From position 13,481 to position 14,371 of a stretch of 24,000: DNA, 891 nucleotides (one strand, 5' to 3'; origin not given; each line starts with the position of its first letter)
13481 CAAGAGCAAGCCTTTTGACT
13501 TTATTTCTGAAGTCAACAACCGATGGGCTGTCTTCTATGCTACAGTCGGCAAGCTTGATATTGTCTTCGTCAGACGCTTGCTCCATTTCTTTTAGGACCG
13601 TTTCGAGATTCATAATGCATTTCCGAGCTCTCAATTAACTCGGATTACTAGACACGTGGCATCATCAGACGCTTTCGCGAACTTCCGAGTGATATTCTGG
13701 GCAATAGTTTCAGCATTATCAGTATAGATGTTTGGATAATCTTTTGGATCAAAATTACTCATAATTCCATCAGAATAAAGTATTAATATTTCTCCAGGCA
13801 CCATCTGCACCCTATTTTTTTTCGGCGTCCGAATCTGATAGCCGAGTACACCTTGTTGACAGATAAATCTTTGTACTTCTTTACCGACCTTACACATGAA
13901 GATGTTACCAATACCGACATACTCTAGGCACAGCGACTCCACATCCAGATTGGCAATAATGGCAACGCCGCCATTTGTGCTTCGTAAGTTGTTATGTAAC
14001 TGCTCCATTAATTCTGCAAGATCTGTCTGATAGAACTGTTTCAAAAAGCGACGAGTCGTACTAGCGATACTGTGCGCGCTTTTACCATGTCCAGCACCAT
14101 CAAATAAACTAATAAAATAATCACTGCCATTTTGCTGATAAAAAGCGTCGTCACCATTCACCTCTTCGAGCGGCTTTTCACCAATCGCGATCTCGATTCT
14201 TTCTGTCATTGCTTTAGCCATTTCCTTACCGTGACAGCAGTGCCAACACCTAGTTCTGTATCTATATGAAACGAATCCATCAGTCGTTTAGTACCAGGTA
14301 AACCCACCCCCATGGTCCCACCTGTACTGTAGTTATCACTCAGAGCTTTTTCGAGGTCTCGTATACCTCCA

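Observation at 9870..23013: Stressosome-phosphorelay-HD-GYP operon back-to-back with a LapD/LapG c-di-GMP effector and T1SS operon: candidate stress-to-detachment circuit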

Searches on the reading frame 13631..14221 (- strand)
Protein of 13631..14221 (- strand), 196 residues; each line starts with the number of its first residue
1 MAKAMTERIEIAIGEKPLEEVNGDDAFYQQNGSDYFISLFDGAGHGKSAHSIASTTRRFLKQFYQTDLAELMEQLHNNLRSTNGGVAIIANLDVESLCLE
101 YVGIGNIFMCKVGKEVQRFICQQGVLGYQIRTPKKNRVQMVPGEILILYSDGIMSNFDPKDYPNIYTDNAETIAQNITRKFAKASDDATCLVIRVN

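Call 3: search_protein_families(library=pfam, proteins=[window:13631-14221:-])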
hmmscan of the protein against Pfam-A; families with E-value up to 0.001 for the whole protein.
window:13631-14221:- (196 aa): 1 family
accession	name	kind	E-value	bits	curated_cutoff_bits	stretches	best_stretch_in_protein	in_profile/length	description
PF07228.17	SpoIIE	-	4.9e-14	53.1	25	1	33-195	3-191/192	Stage II sporulation protein E (SpoIIE)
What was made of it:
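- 13631..14221 (-): rsbX: single-domain PP2C feedback phosphatase. Pfam SpoIIE, E 5e-14 (call 3).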

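Call 4: search_protein_families(library=ncbifam, proteins=[window:13631-14221:-])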
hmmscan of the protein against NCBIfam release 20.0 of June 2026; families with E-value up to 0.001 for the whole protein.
window:13631-14221:- (196 aa): 1 family
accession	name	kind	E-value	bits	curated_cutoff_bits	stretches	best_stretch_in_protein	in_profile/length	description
TIGR02865.1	spore_II_E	equivalog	1.3e-05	23.5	490.8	1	7-155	552-709/764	stage II sporulation protein E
